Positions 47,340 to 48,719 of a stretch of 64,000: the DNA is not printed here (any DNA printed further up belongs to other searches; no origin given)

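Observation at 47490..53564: Unassigned five-gene operon: two FemAB-like tandem-GNAT transferases plus three cobalamin-dependent radical SAM enzymes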

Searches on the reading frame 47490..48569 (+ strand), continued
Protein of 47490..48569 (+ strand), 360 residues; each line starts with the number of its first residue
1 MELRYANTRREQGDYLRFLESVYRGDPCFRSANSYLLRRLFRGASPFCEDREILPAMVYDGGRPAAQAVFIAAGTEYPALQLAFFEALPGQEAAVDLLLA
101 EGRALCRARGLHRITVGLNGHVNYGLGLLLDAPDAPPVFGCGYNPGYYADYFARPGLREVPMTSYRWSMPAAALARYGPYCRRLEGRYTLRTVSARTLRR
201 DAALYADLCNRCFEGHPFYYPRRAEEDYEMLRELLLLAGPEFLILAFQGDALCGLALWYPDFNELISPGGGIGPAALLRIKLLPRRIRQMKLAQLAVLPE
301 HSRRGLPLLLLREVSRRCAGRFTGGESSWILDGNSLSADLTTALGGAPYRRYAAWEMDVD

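Call 64: search_protein_families(library=pfam, proteins=[P0157, P0248, P0242, P0292, P0302, P0229, P0192, P0294, P0259], max_evalue=0.01)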
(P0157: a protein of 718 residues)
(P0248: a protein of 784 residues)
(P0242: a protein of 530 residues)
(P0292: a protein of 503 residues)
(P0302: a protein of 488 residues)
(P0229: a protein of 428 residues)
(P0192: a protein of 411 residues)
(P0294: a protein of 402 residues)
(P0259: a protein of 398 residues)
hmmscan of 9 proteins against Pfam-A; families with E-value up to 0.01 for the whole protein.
P0157 (718 aa): 2 families
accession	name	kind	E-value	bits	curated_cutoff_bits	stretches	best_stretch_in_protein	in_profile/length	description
PF00583.31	Acetyltransf_1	-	8.9e-07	29.6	20.7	1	219-336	18-110/116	Acetyltransferase (GNAT) family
PF13508.13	Acetyltransf_7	-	0.00075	20.3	27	1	236-313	2-56/84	Acetyltransferase (GNAT) domain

P0248 (784 aa): 4 families
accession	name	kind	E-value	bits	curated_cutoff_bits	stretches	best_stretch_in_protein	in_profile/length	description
PF00583.31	Acetyltransf_1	-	2.1e-15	57.4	20.7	2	252-356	31-111/116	Acetyltransferase (GNAT) family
PF13508.13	Acetyltransf_7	-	2e-08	35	27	0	658-740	4-57/84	Acetyltransferase (GNAT) domain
PF13673.13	Acetyltransf_10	-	0.00036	20.9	23.6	0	290-335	44-83/128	Acetyltransferase (GNAT) domain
PF14542.12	Acetyltransf_CG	-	0.0033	17.9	30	0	714-740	28-54/80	GCN5-related N-acetyl-transferase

P0242 (530 aa): 12 families
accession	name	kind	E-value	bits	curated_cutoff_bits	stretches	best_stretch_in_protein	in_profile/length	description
PF13187.11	Fer4_9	-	3.2e-08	33.9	27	2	111-139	1-29/52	4Fe-4S dicluster domain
PF00037.32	Fer4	-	4.7e-08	33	21.1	2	79-100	2-23/24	4Fe-4S binding domain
PF00583.31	Acetyltransf_1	-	2.3e-07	31.5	20.7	1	387-512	13-111/116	Acetyltransferase (GNAT) family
PF13237.11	Fer4_10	-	1.5e-06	28.5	25.5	1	80-123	4-53/53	4Fe-4S dicluster domain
PF12837.12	Fer4_6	-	1.6e-06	28.2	25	1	78-96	2-20/24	4Fe-4S binding domain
PF12797.12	Fer4_2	-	4.1e-06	26.8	24.5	1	78-96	3-21/22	4Fe-4S binding domain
PF13480.13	Acetyltransf_6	-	4.3e-05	24.1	22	1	165-275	28-136/143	Acetyltransferase (GNAT) domain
PF12838.12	Fer4_7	-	4.4e-05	24.3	27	1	84-126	1-52/52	4Fe-4S dicluster domain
PF12800.12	Fer4_4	-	0.00015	22.2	24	1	83-96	2-15/17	4Fe-4S binding domain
PF14697.11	Fer4_21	-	0.00025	21.6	35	1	80-125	3-54/59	4Fe-4S dicluster domain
PF13484.11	Fer4_16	-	0.0019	19.4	30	0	84-113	1-30/66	4Fe-4S double cluster binding domain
PF12798.12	Fer4_3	-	0.0035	18.5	27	0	112-126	1-15/15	4Fe-4S binding domain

P0292 (503 aa): 5 families
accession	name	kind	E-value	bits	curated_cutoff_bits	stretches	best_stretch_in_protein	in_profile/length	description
PF00583.31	Acetyltransf_1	-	1.6e-15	57.8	20.7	1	355-479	19-115/116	Acetyltransferase (GNAT) family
PF07238.19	PilZ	-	4.2e-08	33.9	22.5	1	8-113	1-100/102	PilZ domain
PF13480.13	Acetyltransf_6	-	4.9e-07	30.4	22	0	123-242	18-132/143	Acetyltransferase (GNAT) domain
PF13508.13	Acetyltransf_7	-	0.0002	22.1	27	1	421-476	28-78/84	Acetyltransferase (GNAT) domain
PF14542.12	Acetyltransf_CG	-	0.0025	18.4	30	1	428-457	30-59/80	GCN5-related N-acetyl-transferase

P0302 (488 aa): 2 families
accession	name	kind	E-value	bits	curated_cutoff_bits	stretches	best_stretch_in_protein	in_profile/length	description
PF07238.19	PilZ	-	2.8e-07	31.2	22.5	1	5-109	2-100/102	PilZ domain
PF00583.31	Acetyltransf_1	-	1.7e-06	28.7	20.7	1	353-471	15-112/116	Acetyltransferase (GNAT) family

P0229 (428 aa): 0 families

P0192 (411 aa): 0 families

P0294 (402 aa): 1 family
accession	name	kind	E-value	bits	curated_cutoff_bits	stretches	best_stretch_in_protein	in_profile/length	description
PF00583.31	Acetyltransf_1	-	2.7e-05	24.8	20.7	0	268-381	24-113/116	Acetyltransferase (GNAT) family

P0259 (398 aa): 0 families

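Call 70: search_protein_families(library=padloc, proteins=[window:47490-48569:+], max_evalue=0.001)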
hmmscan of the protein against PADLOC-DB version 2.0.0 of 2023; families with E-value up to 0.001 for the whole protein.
window:47490-48569:+ (360 aa): 0 families

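Call 75: search_dna_similar(query=window:47490-48569:+, collection=plasmids, mode=protein, max_evalue=1e-8, max_rows=15)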
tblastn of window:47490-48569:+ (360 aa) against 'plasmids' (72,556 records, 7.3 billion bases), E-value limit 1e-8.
Records with a match: 1; places in all: 1; records where one place covers at least 80% of the query: 1.
Best place of each record, by identity: <60% 1.
By first word of the organism name: Acetoanaerobium 1.
By predicted mobility (MOB-suite, as given by PLSDB): non-mobilizable 1.
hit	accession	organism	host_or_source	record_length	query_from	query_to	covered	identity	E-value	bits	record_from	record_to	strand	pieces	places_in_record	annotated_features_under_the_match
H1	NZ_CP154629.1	Acetoanaerobium noterae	cell culture,Sludge of a digestion ...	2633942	1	355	99%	28.5%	1e-43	168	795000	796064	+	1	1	none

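Call 76: get_annotated_region(hit=H1, flank=12000)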
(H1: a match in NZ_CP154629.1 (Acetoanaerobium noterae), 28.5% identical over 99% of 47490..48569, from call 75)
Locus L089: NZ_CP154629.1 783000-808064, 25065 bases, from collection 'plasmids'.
description: Acetoanaerobium noterae strain DSL2 plasmid pTPELB2, complete sequence
organism: Acetoanaerobium noterae (NCBI taxid 745369)
taxonomy: Bacteria; Bacillota; Clostridia; Peptostreptococcales; Filifactoraceae; Acetoanaerobium; Acetoanaerobium noterae
host: -; source: cell culture,Sludge of a digestion tower of a wastewater treatment plant; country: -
typing (MOB-suite, as given by PLSDB): non-mobilizable
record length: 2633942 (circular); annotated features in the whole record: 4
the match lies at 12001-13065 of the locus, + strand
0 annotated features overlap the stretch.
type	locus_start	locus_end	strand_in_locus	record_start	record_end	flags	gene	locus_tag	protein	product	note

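Call 84: search_protein_families(library=pfam, proteins=[L084:10637-11860:+, L084:11860-13068:+, L079:7174-8796:+, L083:509-2065:+], max_evalue=0.001)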
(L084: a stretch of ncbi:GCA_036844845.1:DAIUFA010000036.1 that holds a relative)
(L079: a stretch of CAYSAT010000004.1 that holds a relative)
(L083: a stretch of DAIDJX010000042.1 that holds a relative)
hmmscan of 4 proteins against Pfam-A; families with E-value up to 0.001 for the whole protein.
L084:10637-11860:+ (408 aa): 2 families
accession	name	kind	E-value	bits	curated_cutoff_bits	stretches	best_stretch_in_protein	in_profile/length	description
PF04055.27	Radical_SAM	-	4.6e-11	43.6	29.5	1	74-218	6-159/166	Radical SAM superfamily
PF13186.11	SPASM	-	0.00094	19.9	21.5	0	290-341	1-55/67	Iron-sulfur cluster-binding domain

L084:11860-13068:+ (403 aa): 2 families
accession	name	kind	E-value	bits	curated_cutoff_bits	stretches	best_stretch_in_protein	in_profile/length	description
PF04055.27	Radical_SAM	-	3.2e-18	66.9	29.5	1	107-251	2-152/166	Radical SAM superfamily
PF13353.11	Fer4_12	-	4.1e-06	27.6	22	1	110-183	13-90/137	4Fe-4S single cluster domain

L079:7174-8796:+ (541 aa): 3 families
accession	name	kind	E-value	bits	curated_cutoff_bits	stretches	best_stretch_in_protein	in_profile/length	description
PF13282.11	DUF4070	-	6.6e-30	104.5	22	1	366-510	1-138/144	Domain of unknown function (DUF4070)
PF04055.27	Radical_SAM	-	1.1e-19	71.6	29.5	1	179-345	2-164/166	Radical SAM superfamily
PF02310.24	B12-binding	-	3.6e-10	40.2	32.1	1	35-136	8-120/121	B12 binding domain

L083:509-2065:+ (519 aa): 3 families
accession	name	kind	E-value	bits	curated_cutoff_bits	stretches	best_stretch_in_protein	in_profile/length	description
PF13282.11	DUF4070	-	5.6e-26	91.7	22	1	363-507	1-138/144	Domain of unknown function (DUF4070)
PF04055.27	Radical_SAM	-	3.7e-17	63.4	29.5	1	176-338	2-160/166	Radical SAM superfamily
PF02310.24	B12-binding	-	9.2e-10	38.8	32.1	1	32-131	8-118/121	B12 binding domain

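Call 90: search_protein_families(library=pfam, proteins=[L059:1789-3114:+, L059:3063-3524:+, L059:4081-5988:+, L059:6131-7588:+, L059:8169-8987:+, L059:14133-14585:+, L059:14668-15672:-, L059:12089-13453:+], max_evalue=0.001)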
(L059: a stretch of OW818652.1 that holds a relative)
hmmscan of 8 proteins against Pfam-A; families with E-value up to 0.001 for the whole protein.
L059:1789-3114:+ (442 aa): 2 families
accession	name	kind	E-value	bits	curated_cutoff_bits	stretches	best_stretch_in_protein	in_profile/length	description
PF02127.20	Peptidase_M18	-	1.3e-132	443.2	24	1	14-437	1-432/432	Aminopeptidase I zinc metalloprotease (M18)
PF05343.19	Peptidase_M42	-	3.2e-11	43.3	23.2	2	317-426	185-286/292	M42 glutamyl aminopeptidase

L059:3063-3524:+ (154 aa): 1 family
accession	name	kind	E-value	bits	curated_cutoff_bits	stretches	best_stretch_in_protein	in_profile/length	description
PF02675.21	AdoMet_dc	-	9.1e-21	74.7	25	1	39-150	1-107/107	S-adenosylmethionine decarboxylase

L059:4081-5988:+ (636 aa): 1 family
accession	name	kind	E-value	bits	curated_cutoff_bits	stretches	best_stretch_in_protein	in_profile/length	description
PF01734.28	Patatin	-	8.9e-06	26.5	27.7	1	77-183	2-110/191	Patatin-like phospholipase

L059:6131-7588:+ (486 aa): 0 families

L059:8169-8987:+ (273 aa): 1 family
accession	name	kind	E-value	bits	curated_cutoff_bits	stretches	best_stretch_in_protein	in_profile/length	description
PF00215.30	OMPdecase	-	1.8e-28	100.4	27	1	18-247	3-213/221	Orotidine 5'-phosphate decarboxylase / HUMPS family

L059:14133-14585:+ (151 aa): 1 family
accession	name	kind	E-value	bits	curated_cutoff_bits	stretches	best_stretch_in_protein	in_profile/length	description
PF02639.20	DUF188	-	5.7e-48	162.3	24.3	1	17-146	1-130/130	Uncharacterized BCR, YaiI/YqxD family COG1671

L059:14668-15672:- (334 aa): 0 families

L059:12089-13453:+ (455 aa): 2 families
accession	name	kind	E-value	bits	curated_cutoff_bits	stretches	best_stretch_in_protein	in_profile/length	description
PF04055.27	Radical_SAM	-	1.9e-13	51.4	29.5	1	210-363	3-161/166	Radical SAM superfamily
PF02310.24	B12-binding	-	1e-12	48.4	32.1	1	39-133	13-112/121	B12 binding domain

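Call 93: find_encoding_contigs(protein=P0048, flank=10000, max_places=1)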
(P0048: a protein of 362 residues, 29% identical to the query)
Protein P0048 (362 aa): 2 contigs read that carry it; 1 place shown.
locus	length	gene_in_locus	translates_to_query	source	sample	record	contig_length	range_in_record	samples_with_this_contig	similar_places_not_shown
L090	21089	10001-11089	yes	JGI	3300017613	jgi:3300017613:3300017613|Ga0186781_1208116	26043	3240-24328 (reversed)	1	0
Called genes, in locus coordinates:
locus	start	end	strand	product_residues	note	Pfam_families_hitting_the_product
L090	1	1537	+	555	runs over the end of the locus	PF06739:SBBP (faint), PF18962:Por_Secre_tail, PF13860:FlgD_ig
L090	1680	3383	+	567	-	PF06739:SBBP (weak), PF13585:CHU_C (faint), PF18962:Por_Secre_tail (weak), PF13860:FlgD_ig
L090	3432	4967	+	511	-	-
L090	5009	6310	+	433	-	-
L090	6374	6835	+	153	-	-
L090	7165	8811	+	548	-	PF02310:B12-binding, PF04055:Radical_SAM, PF13282:DUF4070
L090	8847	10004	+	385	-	PF00278:Orn_DAP_Arg_deC, PF02784:Orn_Arg_deC_N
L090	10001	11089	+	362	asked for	-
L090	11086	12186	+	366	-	-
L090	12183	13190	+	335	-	-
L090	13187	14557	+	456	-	PF02310:B12-binding, PF04055:Radical_SAM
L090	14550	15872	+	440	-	PF04055:Radical_SAM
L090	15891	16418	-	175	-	PF13302:Acetyltransf_3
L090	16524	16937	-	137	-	PF00583:Acetyltransf_1, PF13508:Acetyltransf_7 (weak)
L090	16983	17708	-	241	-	PF09603:Fib_succ_major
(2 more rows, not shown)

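Call 94: find_encoding_contigs(protein=P0057, flank=10000, max_places=1)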
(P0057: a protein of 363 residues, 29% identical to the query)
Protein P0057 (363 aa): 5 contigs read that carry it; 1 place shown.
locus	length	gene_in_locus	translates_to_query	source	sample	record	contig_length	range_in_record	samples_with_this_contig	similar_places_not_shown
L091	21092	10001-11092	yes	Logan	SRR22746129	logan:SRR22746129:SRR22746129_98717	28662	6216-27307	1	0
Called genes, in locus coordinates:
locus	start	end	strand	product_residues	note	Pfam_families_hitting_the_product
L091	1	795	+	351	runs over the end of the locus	PF00389:2-Hacid_dh, PF02826:2-Hacid_dh_C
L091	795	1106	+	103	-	PF07883:Cupin_2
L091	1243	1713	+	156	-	-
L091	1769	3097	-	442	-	PF00483:NTP_transferase, PF24894:Hexapep_GlmU (faint), PF25084:LbH_EIF2B (faint), PF25247:LbH_GLGC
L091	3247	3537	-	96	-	PF04316:FlgM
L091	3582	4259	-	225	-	PF00590:TP_methylase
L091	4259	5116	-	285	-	PF00763:THF_DHG_CYH, PF02882:THF_DHG_CYH_C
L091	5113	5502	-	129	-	-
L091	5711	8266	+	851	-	PF00532:Peripla_BP_1, PF13377:Peripla_BP_3, PF13407:Peripla_BP_4 (weak), PF07228:SpoIIE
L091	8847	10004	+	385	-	PF00278:Orn_DAP_Arg_deC, PF02784:Orn_Arg_deC_N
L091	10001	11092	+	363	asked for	PF00583:Acetyltransf_1 (weak)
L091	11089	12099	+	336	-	PF13480:Acetyltransf_6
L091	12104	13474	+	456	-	PF02310:B12-binding, PF04055:Radical_SAM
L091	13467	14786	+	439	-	PF04055:Radical_SAM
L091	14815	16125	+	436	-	PF02310:B12-binding, PF04055:Radical_SAM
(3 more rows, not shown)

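Call 95: find_encoding_contigs(protein=P0028, flank=10000, max_places=1)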
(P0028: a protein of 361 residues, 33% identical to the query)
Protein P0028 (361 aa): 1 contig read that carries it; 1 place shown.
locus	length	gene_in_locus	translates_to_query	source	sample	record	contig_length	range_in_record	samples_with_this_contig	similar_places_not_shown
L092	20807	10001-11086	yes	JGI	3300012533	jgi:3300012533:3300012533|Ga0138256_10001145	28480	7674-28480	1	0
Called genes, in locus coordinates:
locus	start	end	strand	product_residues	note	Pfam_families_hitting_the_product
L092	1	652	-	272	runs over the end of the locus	PF00037:Fer4 (faint), PF12797:Fer4_2 (faint), PF12837:Fer4_6 (faint), PF13187:Fer4_9 (weak), PF13237:Fer4_10, PF14697:Fer4_21 (weak), PF12838:Fer4_7 (weak), PF00881:Nitroreductase, +2 more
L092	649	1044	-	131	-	-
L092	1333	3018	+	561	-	PF00199:Catalase, PF06628:Catalase-rel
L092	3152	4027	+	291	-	PF03547:Mem_trans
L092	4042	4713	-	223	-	PF00440:TetR_N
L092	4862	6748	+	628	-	PF03169:OPT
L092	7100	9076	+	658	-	PF03169:OPT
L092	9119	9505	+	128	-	-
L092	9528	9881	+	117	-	-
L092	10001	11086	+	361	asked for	-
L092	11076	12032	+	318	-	-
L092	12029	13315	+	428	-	PF04055:Radical_SAM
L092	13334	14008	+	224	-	PF05401:NodS, PF13489:Methyltransf_23, PF13847:Methyltransf_31, PF08241:Methyltransf_11, PF08242:Methyltransf_12, PF13649:Methyltransf_25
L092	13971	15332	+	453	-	PF02310:B12-binding, PF04055:Radical_SAM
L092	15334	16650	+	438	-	PF02310:B12-binding (weak), PF04055:Radical_SAM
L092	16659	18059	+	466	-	PF02310:B12-binding, PF04055:Radical_SAM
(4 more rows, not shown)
